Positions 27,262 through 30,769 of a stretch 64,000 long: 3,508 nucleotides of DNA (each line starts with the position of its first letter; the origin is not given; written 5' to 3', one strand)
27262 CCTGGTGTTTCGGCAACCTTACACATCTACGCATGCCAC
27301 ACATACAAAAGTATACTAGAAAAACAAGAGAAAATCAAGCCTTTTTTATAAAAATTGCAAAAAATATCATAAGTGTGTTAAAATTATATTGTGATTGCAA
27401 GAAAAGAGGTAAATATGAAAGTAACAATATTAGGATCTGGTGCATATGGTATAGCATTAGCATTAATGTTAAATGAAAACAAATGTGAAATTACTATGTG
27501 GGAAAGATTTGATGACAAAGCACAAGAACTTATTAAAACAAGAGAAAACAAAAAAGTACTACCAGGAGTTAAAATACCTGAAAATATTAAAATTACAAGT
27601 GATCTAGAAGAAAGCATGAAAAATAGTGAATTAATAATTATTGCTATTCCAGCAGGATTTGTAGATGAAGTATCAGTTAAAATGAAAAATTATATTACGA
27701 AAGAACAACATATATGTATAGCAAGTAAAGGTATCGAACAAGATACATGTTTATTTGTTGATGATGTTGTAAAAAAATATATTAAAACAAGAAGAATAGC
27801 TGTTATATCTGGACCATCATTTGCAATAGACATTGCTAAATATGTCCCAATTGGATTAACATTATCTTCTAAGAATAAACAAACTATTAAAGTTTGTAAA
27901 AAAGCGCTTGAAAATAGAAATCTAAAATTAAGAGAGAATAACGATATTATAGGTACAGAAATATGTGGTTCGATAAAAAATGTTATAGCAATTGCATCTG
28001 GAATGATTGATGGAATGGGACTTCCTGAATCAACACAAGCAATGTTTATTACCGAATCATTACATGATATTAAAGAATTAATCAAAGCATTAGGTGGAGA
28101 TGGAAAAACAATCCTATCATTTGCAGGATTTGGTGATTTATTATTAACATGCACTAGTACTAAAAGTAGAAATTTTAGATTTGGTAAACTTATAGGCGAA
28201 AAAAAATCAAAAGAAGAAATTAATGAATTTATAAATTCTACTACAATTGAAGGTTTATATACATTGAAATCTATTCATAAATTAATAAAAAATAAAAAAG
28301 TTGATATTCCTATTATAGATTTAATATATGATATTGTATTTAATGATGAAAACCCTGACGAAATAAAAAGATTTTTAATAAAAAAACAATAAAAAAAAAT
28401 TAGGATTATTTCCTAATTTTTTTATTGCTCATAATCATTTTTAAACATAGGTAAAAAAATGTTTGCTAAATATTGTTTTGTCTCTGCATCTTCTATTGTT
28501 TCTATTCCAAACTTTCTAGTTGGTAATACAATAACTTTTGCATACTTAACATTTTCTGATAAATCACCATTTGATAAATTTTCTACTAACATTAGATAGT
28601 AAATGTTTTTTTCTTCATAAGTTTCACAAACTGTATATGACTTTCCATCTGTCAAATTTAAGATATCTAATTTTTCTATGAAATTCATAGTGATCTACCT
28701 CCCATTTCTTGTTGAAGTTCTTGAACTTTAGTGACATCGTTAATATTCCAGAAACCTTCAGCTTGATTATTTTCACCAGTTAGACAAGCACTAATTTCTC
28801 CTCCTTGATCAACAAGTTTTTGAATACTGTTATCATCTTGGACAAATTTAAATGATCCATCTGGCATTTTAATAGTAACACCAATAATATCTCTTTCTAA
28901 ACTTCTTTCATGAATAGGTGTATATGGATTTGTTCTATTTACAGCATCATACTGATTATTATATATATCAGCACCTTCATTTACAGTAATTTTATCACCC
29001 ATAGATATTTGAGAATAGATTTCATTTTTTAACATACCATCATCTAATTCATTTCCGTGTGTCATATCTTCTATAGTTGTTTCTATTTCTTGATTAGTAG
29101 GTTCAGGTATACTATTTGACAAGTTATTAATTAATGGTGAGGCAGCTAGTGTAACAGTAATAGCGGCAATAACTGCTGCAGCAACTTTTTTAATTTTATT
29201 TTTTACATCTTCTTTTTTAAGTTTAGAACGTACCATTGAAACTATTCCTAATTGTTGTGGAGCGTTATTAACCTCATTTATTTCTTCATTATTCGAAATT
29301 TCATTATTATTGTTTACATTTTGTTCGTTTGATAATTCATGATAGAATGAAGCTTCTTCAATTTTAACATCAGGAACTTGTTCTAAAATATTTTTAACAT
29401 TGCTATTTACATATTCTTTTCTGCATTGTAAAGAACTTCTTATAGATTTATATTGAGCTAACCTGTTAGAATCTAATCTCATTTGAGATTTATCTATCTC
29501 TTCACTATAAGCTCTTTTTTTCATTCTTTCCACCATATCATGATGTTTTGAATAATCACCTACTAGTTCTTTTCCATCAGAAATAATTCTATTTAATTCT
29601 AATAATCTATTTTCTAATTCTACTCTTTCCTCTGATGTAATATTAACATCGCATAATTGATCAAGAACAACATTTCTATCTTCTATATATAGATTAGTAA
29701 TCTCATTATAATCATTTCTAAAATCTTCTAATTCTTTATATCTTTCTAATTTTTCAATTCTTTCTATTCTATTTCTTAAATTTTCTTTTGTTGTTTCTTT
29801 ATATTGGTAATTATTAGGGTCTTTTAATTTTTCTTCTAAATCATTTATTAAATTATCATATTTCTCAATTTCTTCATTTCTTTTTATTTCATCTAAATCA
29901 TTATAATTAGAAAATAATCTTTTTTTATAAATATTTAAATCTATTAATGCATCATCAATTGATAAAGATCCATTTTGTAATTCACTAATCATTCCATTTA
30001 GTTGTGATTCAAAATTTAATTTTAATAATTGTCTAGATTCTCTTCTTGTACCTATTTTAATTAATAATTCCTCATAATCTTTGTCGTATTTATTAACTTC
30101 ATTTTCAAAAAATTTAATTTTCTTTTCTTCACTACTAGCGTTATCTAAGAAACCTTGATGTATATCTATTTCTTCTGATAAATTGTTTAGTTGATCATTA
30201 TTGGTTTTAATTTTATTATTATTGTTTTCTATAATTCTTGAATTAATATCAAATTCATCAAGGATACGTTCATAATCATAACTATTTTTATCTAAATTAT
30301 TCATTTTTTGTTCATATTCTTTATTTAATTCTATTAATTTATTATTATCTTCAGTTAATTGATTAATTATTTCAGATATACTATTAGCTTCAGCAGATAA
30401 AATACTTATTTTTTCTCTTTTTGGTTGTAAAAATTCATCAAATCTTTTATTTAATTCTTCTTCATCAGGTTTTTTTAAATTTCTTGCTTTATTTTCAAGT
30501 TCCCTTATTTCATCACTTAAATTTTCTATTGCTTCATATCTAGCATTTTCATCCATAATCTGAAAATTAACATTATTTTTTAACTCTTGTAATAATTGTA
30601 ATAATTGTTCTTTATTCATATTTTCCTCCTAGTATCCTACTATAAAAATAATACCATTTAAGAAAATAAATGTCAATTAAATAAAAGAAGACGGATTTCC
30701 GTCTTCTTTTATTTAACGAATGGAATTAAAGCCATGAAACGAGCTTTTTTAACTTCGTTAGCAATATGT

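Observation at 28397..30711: Strongly promoted two-gene unit: 644-aa coiled-coil single-pass membrane protein plus DUF1292-like small protein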

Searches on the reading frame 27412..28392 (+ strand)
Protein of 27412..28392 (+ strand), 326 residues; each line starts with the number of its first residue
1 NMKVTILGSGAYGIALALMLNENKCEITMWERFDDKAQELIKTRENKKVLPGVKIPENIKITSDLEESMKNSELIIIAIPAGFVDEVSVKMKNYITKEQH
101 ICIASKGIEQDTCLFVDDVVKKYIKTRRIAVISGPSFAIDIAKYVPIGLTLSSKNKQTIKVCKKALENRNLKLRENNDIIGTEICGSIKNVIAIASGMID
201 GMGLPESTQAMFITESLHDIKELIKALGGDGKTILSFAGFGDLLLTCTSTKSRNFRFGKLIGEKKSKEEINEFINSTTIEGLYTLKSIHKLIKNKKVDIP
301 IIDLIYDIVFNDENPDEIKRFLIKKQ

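Call 9: find_related_loci(query=window:27412-28392:+, collection=genome_contigs, flank=10000)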
Query window:27412-28392:+ (326 aa) in genome_contigs; peptide patterns used: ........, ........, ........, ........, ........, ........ (x = any residue, [..] = any of these).
489 stretches matched a pattern; 142 encode a relative of the query (tblastn E <= 1e-3); the best 80 are kept; 80 distinct loci.
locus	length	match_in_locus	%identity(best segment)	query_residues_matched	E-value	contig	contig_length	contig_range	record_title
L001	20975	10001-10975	84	2-326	0e+0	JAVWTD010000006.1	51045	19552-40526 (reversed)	MAG: Bacilli bacterium isolate CGS3Y3-bin41 NODE_360_length_51045_cov_14.731006, whole genome shotgun sequence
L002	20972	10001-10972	73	2-325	1e-156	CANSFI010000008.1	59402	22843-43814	MAG TPA_asm: uncultured Tenericutes bacterium isolate SRR15730532_bin.52_metawrap_v1.3_MAG genome assembly, contig: NODE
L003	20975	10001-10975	71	1-325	1e-156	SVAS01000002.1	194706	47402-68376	MAG: Bacillota bacterium isolate SIG208 NODE_1121_length_194706_cov_14.702368, whole genome shotgun sequence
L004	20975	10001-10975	69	2-326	1e-151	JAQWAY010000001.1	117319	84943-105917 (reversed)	MAG: Bacilli bacterium isolate STF2_207 NODE_178_length_117319_cov_17.579152_Sandtown_F2, whole genome shotgun sequence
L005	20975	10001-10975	69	2-326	3e-151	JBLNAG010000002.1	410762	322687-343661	MAG: Ignavibacteriales bacterium isolate MAG183 PRJNA951521_bin41_renamed_1, whole genome shotgun sequence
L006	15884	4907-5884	69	1-325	3e-150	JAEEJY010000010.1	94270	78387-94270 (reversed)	MAG: Bacillales bacterium isolate Tb.RUG.180 k141_1573069_flag=1_multi=24.0633_len=94270, whole genome shotgun sequence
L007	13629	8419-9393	68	2-326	7e-149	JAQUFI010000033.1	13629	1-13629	MAG: Bacilli bacterium isolate STCSWMC_198 NODE_12583_length_13629_cov_3.362095_ST_CSWMC, whole genome shotgun sequence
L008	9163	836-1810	68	2-326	4e-149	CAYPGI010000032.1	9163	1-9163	MAG TPA_asm: uncultured Muribaculaceae bacterium isolate SRP192927_co2_789 genome assembly, contig: NODE_15280_length_91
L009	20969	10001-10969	71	2-325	2e-148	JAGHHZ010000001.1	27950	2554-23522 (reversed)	MAG: Bacilli bacterium isolate MAG.35 k127_44611, whole genome shotgun sequence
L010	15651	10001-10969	70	2-325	4e-148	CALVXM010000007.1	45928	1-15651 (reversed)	MAG: uncultured Bacilli bacterium isolate BRZ_SN__bin108 genome assembly, contig: BRZ_SN__NODE_983_length_45928_cov_7.02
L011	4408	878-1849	68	2-326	7e-149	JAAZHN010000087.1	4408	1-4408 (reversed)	MAG: Mollicutes bacterium isolate AS15tlH2ME_33 79596_AS15, whole genome shotgun sequence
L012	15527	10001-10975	66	2-326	2e-145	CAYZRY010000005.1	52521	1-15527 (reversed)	MAG TPA_asm: uncultured Muribaculaceae bacterium isolate SRP274231_co1_332 genome assembly, contig: NODE_288_length_5252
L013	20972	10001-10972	68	1-325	9e-145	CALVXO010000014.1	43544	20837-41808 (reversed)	MAG: uncultured Bacilli bacterium isolate BRZ_PD__bin30 genome assembly, contig: BRZ_PD__NODE_1069_length_43544_cov_13.1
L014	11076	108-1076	66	1-326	4e-144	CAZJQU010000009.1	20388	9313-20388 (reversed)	MAG TPA_asm: uncultured Muribaculaceae bacterium isolate binchicken_co39_495 genome assembly, contig: NODE_6425_length_2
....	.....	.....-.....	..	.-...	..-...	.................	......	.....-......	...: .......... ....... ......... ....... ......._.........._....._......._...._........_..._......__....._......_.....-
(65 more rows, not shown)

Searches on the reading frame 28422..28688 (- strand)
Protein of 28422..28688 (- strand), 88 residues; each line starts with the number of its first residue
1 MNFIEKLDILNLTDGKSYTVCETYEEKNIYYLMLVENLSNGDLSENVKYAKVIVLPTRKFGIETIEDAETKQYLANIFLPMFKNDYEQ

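Call 5: search_protein_families(library=pfam, proteins=[window:28422-28688:-], max_evalue=1)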
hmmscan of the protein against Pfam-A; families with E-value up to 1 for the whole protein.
window:28422-28688:- (88 aa): 0 families

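Call 6: search_protein_families(library=ncbifam, proteins=[window:28422-28688:-], max_evalue=1)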
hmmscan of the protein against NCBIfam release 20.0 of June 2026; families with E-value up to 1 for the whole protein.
window:28422-28688:- (88 aa): 0 families

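Call 8: find_homologous_proteins(query=window:28422-28688:-)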
Query window:28422-28688:- (88 aa): 2 proteins with E <= 0.001 among 2 candidates.
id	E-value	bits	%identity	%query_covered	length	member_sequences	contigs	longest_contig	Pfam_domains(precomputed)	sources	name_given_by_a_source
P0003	6.2e-50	184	99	100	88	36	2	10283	-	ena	-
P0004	6.9e-50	184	100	100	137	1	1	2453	-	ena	-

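Call 26: search_protein_families(library=phrogs, proteins=[window:28422-28688:-], max_evalue=1)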
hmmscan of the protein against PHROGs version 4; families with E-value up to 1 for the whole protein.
window:28422-28688:- (88 aa): 2 families
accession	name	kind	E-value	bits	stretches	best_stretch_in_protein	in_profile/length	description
phrog_17683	-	unknown function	0.075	13.9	1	17-65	33-80/155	-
phrog_16076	-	unknown function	0.12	13.2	0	44-61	8-25/65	-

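Call 31: predict_structure(protein=window:28425-28688:-)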
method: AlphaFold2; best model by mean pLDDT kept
length: 88 residues; sequences in the alignment: 1
mean_pLDDT: 58.6   pTM: 0.44
mean pLDDT of the five models: 58.6, 55.3, 52.9, 43.4, 42.9
residues with pLDDT >= 90: 0; 70-90: 6; 50-70: 65; < 50: 17
segments of 3 or more residues with pLDDT < 50: 1-8, 58-61, 86-88
pLDDT, mean of each block of 10 residues (from residue 1): 41 63 68 66 58 57 59 64 50
secondary structure, 60 per line:
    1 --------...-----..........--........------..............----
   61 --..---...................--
elements in order: E9-11 E17-26 E29-36 H43-49 E50-56 H68-86

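Call 54: search_protein_families(library=pfam, alignment_id=A6, max_evalue=10)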
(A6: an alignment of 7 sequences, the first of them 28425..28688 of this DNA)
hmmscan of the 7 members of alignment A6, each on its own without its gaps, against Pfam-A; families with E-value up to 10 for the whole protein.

A. member 1, window:28425-28688:- (88 aa): 0 families

B. families by the number of members that match (of 7 scanned): 8 families
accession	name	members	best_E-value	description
PF06949.16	DUF1292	2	8.8e-09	Protein of unknown function (DUF1292)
PF24524.1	DUF7596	1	0.02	Domain of unknown function (DUF7596)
PF22130.1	Phage_gp38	1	0.041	Lactococcus phage gp38-like protein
PF21709.3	ABC_C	1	0.042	Emaravirus ABC_C protein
PF24218.1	DUF7437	1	0.07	Family of unknown function (DUF7437)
PF04200.17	Lipoprotein_17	1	0.099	Lipoprotein associated domain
PF01252.23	Peptidase_A8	1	0.11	Signal peptidase (SPase) II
PF20124.4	DUF6514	1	0.17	Family of unknown function (DUF6514)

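Call 85: search_protein_families(library=padloc, proteins=[window:28422-28688:-], max_evalue=1)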
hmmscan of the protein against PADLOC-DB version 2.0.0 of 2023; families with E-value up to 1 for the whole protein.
window:28422-28688:- (88 aa): 0 families

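Call 99: search_solved_structures(query=A6, max_evalue=10)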
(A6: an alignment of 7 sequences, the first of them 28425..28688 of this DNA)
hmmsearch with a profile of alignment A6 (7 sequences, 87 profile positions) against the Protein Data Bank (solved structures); distinct sequences matched with E-value up to 10: 5.
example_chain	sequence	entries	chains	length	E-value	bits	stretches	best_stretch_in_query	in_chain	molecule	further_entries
4qts_A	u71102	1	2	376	0.071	16.5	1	3-69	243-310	CRISPR type III-associated RAMP protein Csm4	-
5afr_A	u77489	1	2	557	0.73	13.3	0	48-79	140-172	DYNEIN HEAVY CHAIN, CYTOPLASMIC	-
4fry_A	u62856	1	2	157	1.6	12.2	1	14-66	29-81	Putative signal-transduction protein with CBS domains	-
3wo3_B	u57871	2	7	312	3.6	11.1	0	10-45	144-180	Interleukin-18 receptor 1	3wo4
4r6u_C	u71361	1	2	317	3.9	11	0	10-45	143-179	Interleukin-18 receptor 1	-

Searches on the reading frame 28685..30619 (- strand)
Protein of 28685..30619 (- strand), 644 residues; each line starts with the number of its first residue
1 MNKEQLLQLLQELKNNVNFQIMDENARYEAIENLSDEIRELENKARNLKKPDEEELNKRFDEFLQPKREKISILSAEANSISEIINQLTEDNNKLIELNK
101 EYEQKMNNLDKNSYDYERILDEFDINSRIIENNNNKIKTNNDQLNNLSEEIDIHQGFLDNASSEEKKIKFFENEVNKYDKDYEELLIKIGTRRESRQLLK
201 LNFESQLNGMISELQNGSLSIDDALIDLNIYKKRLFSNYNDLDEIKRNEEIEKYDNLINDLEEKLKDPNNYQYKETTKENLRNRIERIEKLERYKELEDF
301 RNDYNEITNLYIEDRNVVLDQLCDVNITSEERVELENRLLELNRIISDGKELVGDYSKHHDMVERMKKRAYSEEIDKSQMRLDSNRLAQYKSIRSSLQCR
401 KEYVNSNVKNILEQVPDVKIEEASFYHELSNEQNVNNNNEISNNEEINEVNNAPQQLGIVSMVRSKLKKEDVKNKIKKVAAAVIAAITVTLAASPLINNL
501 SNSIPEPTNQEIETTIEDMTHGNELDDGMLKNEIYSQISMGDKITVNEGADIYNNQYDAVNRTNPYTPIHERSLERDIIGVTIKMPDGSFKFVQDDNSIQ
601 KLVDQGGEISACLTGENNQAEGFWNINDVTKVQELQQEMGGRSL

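Call 5: search_protein_families(library=pfam, proteins=[window:28685-30619:-], max_evalue=1)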
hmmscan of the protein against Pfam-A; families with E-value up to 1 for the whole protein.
window:28685-30619:- (644 aa): 0 families

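Call 6: search_protein_families(library=ncbifam, proteins=[window:28685-30619:-], max_evalue=1)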
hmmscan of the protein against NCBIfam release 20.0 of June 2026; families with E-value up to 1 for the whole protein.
window:28685-30619:- (644 aa): 2 families
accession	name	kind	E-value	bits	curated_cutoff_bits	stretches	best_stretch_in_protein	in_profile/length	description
NF041756.1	EfeU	equivalog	0.051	13.2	255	1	459-516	14-71/257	iron uptake transporter permease EfeU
TIGR02168.1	SMC_prok_B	equivalog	0.42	8.2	567.35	1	21-193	280-853/1181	chromosome segregation protein SMC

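Call 7: find_homologous_proteins(query=window:28685-30619:-)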
Query window:28685-30619:- (644 aa): 2 proteins with E <= 0.001 among 8000 candidates.
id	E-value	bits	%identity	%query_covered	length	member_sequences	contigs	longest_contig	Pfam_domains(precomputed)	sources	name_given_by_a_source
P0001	0.0e+0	1323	98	100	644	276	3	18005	-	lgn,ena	-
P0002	6.8e-297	1004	100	77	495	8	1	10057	-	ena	-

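Call 10: find_encoding_contigs(protein=P0001, flank=10000, max_places=6)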
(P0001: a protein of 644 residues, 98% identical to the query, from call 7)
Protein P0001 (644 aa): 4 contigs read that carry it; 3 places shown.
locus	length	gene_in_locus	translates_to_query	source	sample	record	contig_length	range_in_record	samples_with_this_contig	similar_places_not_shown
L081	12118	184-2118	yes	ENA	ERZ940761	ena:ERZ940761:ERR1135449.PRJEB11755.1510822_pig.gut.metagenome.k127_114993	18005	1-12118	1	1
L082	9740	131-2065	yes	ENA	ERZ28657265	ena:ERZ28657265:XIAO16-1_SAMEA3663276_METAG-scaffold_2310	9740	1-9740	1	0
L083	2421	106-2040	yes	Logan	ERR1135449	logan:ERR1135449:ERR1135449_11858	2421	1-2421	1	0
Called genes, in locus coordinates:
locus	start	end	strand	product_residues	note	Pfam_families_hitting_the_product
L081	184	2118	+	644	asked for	-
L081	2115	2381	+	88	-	-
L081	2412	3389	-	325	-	PF01210:NAD_Gly3P_dh_N, PF02558:ApbA, PF03807:F420_oxidored (faint), PF07479:NAD_Gly3P_dh_C, PF20618:GPD_NAD_C_bact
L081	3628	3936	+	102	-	PF00338:Ribosomal_S10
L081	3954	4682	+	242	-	PF00297:Ribosomal_L3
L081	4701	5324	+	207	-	PF00573:Ribosomal_L4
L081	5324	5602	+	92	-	PF00276:Ribosomal_L23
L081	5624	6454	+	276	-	PF00181:Ribosomal_L2_N, PF03947:Ribosomal_L2_C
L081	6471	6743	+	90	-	PF00203:Ribosomal_S19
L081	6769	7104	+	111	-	PF00237:Ribosomal_L22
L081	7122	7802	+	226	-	PF05316:VAR1 (faint), PF07650:KH_2, PF00189:Ribosomal_S3_C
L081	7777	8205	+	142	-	PF00252:Ribosomal_L16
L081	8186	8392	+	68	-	PF00831:Ribosomal_L29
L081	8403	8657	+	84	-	PF00366:Ribosomal_S17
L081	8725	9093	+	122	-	PF00238:Ribosomal_L14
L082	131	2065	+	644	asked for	-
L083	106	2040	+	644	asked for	-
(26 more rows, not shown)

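Call 26: search_protein_families(library=phrogs, proteins=[window:28685-30619:-], max_evalue=1)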
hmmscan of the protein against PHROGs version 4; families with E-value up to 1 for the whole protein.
window:28685-30619:- (644 aa): 1 family
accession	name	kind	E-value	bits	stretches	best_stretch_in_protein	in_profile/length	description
phrog_29268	-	unknown function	0.29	10.2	1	447-519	12-83/653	-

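Call 85: search_protein_families(library=padloc, proteins=[window:28685-30619:-], max_evalue=1)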
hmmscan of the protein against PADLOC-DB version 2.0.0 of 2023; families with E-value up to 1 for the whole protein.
window:28685-30619:- (644 aa): 0 families
